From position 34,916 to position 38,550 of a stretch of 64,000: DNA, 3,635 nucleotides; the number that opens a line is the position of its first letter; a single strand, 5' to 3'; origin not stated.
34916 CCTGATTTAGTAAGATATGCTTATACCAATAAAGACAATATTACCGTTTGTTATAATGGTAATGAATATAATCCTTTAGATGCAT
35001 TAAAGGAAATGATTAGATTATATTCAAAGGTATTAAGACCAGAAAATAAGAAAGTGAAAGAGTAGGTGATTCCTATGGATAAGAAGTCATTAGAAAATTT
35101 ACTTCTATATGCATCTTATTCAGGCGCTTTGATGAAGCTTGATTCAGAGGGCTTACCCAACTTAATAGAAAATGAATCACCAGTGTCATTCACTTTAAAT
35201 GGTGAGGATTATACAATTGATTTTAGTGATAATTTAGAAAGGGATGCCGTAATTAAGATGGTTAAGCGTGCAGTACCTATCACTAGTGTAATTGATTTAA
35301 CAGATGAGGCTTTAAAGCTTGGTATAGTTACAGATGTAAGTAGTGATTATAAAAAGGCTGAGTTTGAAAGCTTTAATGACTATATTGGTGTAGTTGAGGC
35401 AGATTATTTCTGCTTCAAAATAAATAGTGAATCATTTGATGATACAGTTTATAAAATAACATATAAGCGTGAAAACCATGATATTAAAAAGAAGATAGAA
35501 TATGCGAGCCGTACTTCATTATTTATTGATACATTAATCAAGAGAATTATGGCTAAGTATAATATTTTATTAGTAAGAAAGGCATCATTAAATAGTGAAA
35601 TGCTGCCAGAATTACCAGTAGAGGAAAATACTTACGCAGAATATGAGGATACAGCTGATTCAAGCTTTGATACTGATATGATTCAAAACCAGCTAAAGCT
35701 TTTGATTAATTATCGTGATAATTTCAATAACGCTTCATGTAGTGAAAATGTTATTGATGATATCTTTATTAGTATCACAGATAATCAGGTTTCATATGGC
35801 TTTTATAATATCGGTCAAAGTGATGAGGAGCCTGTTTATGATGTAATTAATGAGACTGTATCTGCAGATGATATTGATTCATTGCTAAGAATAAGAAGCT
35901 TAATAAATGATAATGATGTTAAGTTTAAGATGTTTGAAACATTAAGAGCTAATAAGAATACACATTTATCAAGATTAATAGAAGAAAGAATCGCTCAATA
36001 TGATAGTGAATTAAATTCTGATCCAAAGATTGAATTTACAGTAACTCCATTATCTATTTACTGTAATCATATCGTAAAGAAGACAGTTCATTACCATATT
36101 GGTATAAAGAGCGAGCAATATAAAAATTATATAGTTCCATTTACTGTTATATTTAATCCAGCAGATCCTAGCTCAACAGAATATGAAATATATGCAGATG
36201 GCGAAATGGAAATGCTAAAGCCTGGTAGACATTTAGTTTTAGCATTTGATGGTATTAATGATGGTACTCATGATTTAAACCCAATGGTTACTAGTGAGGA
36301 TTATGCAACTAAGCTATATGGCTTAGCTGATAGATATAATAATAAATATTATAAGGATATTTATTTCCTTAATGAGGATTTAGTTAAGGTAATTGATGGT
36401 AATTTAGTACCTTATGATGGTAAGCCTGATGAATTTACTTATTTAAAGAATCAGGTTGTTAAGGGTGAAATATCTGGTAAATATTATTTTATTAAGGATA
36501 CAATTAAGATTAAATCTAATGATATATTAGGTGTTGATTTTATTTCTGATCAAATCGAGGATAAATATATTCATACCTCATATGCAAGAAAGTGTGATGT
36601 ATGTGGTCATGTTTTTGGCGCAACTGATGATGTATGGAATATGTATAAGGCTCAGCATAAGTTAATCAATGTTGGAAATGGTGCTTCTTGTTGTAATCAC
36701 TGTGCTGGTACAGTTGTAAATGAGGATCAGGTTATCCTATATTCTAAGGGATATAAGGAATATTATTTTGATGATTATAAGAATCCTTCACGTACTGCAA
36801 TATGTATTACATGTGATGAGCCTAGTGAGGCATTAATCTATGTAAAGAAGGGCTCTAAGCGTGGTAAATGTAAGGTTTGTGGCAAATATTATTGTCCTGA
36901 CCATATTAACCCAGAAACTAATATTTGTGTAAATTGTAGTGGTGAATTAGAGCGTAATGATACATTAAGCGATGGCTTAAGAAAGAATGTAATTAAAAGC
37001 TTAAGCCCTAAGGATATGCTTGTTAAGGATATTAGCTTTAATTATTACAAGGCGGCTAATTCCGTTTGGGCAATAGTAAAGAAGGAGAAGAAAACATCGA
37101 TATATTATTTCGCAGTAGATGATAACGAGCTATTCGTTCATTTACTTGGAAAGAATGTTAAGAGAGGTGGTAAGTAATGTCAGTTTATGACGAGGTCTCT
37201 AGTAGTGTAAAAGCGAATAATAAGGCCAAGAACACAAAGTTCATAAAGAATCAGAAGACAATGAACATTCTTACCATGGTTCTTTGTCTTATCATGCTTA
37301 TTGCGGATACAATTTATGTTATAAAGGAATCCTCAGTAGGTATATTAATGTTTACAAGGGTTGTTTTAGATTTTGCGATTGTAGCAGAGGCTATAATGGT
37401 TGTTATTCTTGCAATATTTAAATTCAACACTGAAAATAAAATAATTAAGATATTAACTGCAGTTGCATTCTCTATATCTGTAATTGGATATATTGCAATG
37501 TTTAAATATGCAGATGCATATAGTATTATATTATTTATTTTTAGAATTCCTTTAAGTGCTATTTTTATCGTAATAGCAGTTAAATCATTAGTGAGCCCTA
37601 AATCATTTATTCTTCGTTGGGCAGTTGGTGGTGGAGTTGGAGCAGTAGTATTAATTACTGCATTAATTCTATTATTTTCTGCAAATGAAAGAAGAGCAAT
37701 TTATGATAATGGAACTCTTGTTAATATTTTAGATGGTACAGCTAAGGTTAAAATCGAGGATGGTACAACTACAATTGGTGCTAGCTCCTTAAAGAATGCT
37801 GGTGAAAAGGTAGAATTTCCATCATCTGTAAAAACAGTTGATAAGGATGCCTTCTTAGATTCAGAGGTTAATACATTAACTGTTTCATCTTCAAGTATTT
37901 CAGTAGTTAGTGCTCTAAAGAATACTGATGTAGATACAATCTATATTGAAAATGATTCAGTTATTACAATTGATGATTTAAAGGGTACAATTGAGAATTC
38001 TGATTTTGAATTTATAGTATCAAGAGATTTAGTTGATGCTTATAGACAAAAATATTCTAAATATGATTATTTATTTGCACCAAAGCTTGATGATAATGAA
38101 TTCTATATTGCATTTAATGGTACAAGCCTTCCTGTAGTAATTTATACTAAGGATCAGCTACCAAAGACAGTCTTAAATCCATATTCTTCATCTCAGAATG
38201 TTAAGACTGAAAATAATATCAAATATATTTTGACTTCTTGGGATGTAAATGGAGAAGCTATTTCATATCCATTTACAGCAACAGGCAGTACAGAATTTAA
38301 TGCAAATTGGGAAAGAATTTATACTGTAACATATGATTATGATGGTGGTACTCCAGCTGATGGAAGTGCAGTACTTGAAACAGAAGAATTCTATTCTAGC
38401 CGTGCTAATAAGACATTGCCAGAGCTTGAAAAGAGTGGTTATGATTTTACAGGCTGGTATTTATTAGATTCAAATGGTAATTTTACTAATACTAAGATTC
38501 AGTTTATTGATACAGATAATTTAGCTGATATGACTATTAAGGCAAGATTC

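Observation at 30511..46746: Candidate undescribed system: SNF2 ATPase, multi-zinc-finger protein and giant TM-anchored surface protein in one coupled operon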

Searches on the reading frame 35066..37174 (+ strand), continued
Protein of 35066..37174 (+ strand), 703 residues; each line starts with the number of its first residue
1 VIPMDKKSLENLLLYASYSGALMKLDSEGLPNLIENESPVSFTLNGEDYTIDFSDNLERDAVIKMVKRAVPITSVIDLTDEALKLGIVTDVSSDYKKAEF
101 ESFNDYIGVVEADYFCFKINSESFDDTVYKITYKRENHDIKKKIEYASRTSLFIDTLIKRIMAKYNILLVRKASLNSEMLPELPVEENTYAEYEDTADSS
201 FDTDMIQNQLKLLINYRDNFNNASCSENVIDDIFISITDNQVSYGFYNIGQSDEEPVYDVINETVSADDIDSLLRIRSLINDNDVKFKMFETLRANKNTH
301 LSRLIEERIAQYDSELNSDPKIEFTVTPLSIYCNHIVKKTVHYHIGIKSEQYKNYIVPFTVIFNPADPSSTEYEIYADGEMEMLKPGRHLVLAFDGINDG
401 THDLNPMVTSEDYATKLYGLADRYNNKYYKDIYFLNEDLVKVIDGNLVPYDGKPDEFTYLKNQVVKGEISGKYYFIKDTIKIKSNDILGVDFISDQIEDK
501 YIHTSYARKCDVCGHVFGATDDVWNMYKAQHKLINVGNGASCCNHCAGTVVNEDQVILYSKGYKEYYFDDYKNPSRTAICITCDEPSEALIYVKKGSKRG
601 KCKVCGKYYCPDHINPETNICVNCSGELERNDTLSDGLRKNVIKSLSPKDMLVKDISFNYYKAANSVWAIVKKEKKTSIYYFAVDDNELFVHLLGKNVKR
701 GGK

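Call 91: search_protein_families(library=padloc, proteins=[L110:2-880:+, L110:904-3726:+, L110:3759-5186:+, L110:5210-6235:+, L110:6239-7585:+, L110:7606-9996:+, L020:2-2113:+, L020:2290-3366:+], max_evalue=0.001)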
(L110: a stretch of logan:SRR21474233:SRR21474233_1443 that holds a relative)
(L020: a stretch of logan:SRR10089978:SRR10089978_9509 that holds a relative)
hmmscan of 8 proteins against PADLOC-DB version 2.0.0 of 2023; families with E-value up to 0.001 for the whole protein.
L110:2-880:+ (293 aa): 0 families

L110:904-3726:+ (941 aa): 9 families
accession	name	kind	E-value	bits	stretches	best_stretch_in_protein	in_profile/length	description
PDLC02960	RT-Protease_XI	-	6e-15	53.2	1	748-928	335-493/506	single gene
PDLC02959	RT-Protease_XI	-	7.8e-15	52.8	1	747-921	334-490/510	single gene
PDLC04593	PDC-M35A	-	2e-08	32.3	1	762-916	22-183/216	-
PDLC03920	MkoA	-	4.1e-08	30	1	242-441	478-649/1112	-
PDLC04232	IetA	-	6.6e-08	30.3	1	363-531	60-220/330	-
PDLC04231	IetA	-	4.5e-06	24.6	1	424-532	118-222/262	-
PDLC00169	HamA1|HamA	-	4.2e-05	20.2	1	756-910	20-169/483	DUF1837 domain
PDLC02196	IetA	-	5.7e-05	20.7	1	422-509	121-203/374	-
PDLC04140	mad8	-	6e-05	20.7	1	424-579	28-148/314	mads_8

L110:3759-5186:+ (476 aa): 0 families

L110:5210-6235:+ (342 aa): 2 families
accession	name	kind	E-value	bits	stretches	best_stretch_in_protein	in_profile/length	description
PDLC00553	JetC2|JetC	-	0.00011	18.2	1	60-266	791-993/1361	DUF3584 domain; MukB-like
PDLC00551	JetC2|JetC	-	0.00017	17.6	1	59-288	786-1004/1365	DUF3584 domain; MukB-like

L110:6239-7585:+ (449 aa): 0 families

L110:7606-9996:+ (797 aa): 22 families
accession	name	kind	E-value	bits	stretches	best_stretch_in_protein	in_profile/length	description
PDLC02500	BrxHI|BrxHII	-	1.4e-12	45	1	8-139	34-166/933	BrxHI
PDLC02843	DpdE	-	1.3e-11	41.2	1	86-133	181-228/1091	DpdE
PDLC02620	DrmD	-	2.9e-11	40.1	1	287-362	212-289/1060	DrmD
PDLC00659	HmaA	-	1.8e-10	37.3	1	18-139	59-181/1176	SNF2 helicase / DEAD-box helicase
PDLC02840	DpdE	-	3.9e-10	36.7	1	84-134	180-231/1091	DpdE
PDLC02621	DrmD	-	2.4e-09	34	1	61-133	119-191/1040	DrmD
PDLC02623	DrmD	-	4e-09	32.8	1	325-373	264-312/1040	DrmD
PDLC02707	PbeA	-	6.4e-09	32.9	1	53-182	242-364/672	PbeA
PDLC04556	PDC-M27C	-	1.8e-08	31.2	1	74-183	46-159/892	-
PDLC02846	DpdE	-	3.8e-08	29.7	1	68-134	167-234/1034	DpdE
PDLC02844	DpdE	-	1e-06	24.9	0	638-735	633-727/1074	DpdE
PDLC04554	PDC-M27C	-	1.8e-06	24.4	0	84-131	58-106/1217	-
PDLC02618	DrmD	-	3.1e-06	24.7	1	84-135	130-181/273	DrmD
PDLC00633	ZorD1|ZorD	-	9e-06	22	1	63-133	445-514/908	"SWI2/SNF2 helicase, Mrr-like nuclease"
PDLC02842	DpdE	-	1.1e-05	21.3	1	72-134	712-774/1176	DpdE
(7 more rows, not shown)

L020:2-2113:+ (703 aa): 0 families

L020:2290-3366:+ (359 aa): 0 families

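Call 107: search_dna_similar(query=window:35075-37174:+, collection=phages, mode=protein, max_evalue=0.001, max_rows=10)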
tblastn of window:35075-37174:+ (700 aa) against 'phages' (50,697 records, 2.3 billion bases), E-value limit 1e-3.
No match.

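Call 108: search_dna_similar(query=window:35075-37174:+, collection=plasmids, mode=protein, max_evalue=0.001, max_rows=10)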
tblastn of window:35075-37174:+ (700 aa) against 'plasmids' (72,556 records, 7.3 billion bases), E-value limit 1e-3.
No match.

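Call 110: search_dna_similar(query=P0079, collection=plasmids, mode=protein, max_evalue=0.001, max_rows=10)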
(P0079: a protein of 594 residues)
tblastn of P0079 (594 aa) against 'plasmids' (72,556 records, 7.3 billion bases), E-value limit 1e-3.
No match.

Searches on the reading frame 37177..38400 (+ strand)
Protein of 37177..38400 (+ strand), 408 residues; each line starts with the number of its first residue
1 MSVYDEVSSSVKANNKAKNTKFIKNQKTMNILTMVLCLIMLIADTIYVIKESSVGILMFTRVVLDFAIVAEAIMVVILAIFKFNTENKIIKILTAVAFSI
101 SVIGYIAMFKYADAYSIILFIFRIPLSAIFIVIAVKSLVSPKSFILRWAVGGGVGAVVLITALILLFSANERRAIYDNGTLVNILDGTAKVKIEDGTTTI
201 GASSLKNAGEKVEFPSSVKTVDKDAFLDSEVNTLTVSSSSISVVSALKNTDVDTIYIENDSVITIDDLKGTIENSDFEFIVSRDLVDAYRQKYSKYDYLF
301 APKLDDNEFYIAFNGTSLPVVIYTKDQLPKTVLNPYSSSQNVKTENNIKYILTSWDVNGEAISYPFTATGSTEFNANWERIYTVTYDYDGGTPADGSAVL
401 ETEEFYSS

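Call 8: search_protein_families(library=padloc, proteins=[window:37177-38400:+], max_evalue=0.01)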
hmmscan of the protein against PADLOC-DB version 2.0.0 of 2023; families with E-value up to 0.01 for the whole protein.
window:37177-38400:+ (408 aa): 0 families

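Call 53: find_homologous_proteins(query=window:37177-38166:+)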
Query window:37177-38166:+: 6516 candidates shared short words with the query, none scored E <= 0.001.

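Call 112: search_protein_families(library=pfam, alignment_id=A5, max_evalue=0.1)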
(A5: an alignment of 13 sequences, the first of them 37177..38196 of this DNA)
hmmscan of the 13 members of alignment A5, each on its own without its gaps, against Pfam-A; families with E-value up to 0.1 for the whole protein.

A. member 1, window:37177-38196:+ (340 aa): 2 families
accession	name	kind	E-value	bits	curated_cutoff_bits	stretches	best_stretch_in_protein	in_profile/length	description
PF13306.12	LRR_5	-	0.00023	21.5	27.7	1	190-259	15-88/127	BspA type Leucine rich repeat region (6 copies)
PF15414.12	DUF4621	-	0.0061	16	27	1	186-258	44-116/329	Protein of unknown function (DUF4621)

B. families by the number of members that match (of 13 scanned): 6 families
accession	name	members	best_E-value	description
PF13306.12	LRR_5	11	1.2e-07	BspA type Leucine rich repeat region (6 copies)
PF24453.1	DUF7569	1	0.00069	Family of unknown function (DUF7569)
PF15414.12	DUF4621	1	0.0061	Protein of unknown function (DUF4621)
PF10060.15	DUF2298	1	0.0095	Uncharacterized membrane protein (DUF2298)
PF00822.25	PMP22_Claudin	1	0.015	PMP-22/EMP/MP20/Claudin family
PF08733.15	PalH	1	0.058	PalH/RIM21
